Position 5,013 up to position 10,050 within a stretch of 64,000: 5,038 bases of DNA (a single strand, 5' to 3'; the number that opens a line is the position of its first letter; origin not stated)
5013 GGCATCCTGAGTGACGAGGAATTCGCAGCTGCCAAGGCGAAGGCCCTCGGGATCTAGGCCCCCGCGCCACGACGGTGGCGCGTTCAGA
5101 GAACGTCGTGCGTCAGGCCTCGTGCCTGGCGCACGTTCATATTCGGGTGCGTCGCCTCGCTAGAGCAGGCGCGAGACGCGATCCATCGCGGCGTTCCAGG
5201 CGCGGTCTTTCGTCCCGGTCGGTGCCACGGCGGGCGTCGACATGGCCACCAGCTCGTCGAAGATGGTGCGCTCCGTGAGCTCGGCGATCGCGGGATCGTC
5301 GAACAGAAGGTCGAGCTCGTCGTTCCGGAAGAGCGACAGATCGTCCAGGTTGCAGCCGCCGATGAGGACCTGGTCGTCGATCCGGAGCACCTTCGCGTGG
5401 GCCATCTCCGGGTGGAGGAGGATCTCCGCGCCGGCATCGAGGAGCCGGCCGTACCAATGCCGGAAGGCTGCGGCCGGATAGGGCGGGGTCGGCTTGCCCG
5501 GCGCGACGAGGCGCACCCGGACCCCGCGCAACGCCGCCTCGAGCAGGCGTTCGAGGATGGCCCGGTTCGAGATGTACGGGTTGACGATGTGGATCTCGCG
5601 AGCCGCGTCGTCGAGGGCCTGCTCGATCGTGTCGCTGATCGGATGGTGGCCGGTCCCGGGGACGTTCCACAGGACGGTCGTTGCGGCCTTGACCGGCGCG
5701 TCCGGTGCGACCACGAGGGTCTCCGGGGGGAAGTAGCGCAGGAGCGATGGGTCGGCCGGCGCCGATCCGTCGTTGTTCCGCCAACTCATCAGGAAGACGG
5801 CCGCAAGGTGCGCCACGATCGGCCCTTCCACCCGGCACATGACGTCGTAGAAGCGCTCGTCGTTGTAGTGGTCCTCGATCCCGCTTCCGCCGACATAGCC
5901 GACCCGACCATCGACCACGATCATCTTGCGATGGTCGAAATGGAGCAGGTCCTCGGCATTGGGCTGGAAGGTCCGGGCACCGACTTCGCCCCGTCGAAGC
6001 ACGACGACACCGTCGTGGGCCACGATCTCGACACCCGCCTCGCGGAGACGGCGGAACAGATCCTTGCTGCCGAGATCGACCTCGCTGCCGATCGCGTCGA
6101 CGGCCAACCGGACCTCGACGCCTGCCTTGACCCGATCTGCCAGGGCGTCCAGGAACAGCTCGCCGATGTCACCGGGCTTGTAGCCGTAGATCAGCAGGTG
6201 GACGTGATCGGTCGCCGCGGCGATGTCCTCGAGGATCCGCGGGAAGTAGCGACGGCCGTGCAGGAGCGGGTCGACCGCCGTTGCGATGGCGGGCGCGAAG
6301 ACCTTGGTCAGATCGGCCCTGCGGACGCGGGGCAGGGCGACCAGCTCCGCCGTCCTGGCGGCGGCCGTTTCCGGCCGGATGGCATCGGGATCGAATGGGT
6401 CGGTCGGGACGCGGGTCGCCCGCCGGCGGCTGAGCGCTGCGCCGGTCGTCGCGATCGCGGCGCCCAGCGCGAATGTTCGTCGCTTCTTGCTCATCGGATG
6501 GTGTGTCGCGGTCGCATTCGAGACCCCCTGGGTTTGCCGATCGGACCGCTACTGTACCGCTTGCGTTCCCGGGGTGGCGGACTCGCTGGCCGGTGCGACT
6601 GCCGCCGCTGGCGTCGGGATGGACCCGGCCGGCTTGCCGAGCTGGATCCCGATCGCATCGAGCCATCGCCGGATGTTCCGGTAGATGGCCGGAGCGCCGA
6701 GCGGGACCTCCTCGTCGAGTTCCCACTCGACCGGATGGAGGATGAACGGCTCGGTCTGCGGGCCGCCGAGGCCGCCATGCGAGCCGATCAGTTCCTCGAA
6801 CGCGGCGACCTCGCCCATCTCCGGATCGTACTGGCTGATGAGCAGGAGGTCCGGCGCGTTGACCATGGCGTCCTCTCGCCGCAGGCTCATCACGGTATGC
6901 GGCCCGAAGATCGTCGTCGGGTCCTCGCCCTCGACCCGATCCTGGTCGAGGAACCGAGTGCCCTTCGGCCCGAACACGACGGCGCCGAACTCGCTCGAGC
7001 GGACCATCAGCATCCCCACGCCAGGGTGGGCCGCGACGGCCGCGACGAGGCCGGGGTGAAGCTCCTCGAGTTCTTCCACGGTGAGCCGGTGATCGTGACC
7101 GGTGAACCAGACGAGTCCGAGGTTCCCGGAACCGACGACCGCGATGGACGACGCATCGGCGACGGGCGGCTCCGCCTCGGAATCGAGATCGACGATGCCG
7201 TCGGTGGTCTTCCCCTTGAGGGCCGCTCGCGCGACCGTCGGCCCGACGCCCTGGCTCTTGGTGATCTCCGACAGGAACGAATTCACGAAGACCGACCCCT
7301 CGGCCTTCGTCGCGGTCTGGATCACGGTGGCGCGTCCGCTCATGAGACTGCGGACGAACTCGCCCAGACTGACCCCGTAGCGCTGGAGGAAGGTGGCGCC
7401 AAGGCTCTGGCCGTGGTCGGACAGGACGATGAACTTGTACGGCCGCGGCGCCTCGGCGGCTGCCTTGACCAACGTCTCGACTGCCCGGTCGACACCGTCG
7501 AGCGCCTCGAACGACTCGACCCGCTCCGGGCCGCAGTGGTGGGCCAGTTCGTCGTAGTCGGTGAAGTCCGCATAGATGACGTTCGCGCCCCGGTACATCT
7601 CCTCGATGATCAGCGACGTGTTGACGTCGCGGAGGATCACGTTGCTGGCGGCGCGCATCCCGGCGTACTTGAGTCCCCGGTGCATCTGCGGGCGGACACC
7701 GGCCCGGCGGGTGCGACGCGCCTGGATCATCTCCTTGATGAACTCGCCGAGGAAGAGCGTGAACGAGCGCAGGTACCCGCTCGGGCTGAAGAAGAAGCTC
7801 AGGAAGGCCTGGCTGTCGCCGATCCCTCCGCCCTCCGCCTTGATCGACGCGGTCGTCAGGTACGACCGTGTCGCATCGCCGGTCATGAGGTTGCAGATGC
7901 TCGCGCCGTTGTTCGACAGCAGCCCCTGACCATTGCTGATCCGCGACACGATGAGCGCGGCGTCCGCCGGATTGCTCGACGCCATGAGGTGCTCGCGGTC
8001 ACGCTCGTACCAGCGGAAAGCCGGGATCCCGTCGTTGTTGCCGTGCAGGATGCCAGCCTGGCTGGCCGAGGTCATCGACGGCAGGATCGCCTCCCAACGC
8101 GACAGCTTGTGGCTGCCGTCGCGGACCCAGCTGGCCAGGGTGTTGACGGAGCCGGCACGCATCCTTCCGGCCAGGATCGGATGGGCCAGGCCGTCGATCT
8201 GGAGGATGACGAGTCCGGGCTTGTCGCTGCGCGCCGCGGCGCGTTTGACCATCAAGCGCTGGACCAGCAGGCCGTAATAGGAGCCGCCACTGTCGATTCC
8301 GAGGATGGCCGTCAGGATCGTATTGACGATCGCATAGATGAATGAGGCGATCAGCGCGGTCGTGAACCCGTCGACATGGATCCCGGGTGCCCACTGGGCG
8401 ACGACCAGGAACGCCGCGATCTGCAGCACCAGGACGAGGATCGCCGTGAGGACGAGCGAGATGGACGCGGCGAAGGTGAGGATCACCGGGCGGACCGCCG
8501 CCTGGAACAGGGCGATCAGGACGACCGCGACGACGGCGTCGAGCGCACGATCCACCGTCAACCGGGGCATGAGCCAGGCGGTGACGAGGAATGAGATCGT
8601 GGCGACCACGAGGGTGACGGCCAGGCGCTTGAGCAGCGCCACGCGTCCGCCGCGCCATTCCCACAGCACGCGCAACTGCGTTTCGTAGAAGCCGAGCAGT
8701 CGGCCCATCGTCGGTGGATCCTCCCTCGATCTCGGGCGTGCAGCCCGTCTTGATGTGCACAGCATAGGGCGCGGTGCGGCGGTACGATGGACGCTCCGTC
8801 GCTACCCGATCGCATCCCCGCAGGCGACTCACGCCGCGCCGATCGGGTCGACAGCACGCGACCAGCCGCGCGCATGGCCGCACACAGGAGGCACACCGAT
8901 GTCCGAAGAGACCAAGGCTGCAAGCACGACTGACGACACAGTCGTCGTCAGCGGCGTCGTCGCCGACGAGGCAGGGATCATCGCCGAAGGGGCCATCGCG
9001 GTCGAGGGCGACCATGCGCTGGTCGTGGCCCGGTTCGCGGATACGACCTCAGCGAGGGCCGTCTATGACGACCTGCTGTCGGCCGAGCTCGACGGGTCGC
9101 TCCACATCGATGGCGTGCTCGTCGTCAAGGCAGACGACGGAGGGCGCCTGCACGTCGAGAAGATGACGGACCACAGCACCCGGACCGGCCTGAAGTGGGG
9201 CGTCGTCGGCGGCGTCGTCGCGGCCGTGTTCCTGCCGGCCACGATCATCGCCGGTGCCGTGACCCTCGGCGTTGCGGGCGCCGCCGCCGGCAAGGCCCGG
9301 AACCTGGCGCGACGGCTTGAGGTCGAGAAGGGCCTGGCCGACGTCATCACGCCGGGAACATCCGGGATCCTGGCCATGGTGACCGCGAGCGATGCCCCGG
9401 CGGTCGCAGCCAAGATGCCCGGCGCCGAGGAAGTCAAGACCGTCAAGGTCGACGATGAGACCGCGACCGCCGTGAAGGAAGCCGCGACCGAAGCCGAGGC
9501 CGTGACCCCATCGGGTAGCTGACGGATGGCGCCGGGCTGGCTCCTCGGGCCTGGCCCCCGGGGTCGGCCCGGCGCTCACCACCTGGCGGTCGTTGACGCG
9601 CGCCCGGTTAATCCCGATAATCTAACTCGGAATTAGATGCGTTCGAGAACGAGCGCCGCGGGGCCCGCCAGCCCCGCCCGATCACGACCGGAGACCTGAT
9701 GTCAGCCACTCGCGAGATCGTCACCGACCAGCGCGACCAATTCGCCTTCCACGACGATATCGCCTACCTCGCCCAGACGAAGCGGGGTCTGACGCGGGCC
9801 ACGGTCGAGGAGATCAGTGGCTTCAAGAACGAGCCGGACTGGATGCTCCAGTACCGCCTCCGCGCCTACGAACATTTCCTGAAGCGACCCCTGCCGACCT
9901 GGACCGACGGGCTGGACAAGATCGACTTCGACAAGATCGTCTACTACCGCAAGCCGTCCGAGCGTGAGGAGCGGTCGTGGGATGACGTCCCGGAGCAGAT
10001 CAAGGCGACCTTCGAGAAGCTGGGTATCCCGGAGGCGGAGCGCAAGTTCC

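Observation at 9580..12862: Truncated suf operon (sufB-sufD-Rieske only) preceded by an AT-rich inverted repeat, with no sufR, sufC, sufS or sufU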

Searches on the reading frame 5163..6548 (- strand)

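Call 19: search_protein_families(library=pfam, proteins=[window:5163-6548:-], max_evalue=0.00001)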
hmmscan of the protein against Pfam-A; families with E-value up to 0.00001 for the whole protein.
window:5163-6548:- (462 aa): 2 families
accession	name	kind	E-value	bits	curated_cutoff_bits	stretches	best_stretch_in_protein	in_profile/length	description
PF13091.12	PLDc_2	-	1.2e-30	106.5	27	2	309-427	2-126/132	PLD-like domain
PF00614.28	PLDc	-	1.8e-07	31.3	21.9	0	205-222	5-22/28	Phospholipase D Active site motif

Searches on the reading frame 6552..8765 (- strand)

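Call 9: search_protein_families(library=pfam, proteins=[window:6552-8765:-])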
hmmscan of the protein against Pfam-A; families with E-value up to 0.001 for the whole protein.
window:6552-8765:- (738 aa): 2 families
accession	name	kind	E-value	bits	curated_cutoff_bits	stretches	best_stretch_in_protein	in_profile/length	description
PF04020.18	Phage_holin_4_2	-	1.7e-13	51.5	28.8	1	47-150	2-105/105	Mycobacterial 4 TMS phage holin, superfamily IV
PF01663.27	Phosphodiest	-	3.2e-10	40.6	23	1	185-456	1-224/342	Type I phosphodiesterase / nucleotide pyrophosphatase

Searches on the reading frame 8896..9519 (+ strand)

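Call 9: search_protein_families(library=pfam, proteins=[window:8896-9519:+])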
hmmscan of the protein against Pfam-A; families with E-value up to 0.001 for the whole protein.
window:8896-9519:+ (208 aa): 1 family
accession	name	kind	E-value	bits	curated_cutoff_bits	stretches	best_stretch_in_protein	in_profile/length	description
PF06897.17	DUF1269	-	1.7e-05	25.5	26.9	1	98-196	4-98/100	Protein of unknown function (DUF1269)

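Call 10: search_protein_families(library=ncbifam, proteins=[window:8896-9519:+])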
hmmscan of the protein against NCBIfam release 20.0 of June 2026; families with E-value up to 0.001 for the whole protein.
window:8896-9519:+ (208 aa): 0 families

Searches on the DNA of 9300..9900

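Call 26: search_rna_families(source=window, start=9300, end=9900, threshold=evalue, max_evalue=1)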
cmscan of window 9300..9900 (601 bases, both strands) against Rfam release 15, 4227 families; matches with E-value up to 1: 0.
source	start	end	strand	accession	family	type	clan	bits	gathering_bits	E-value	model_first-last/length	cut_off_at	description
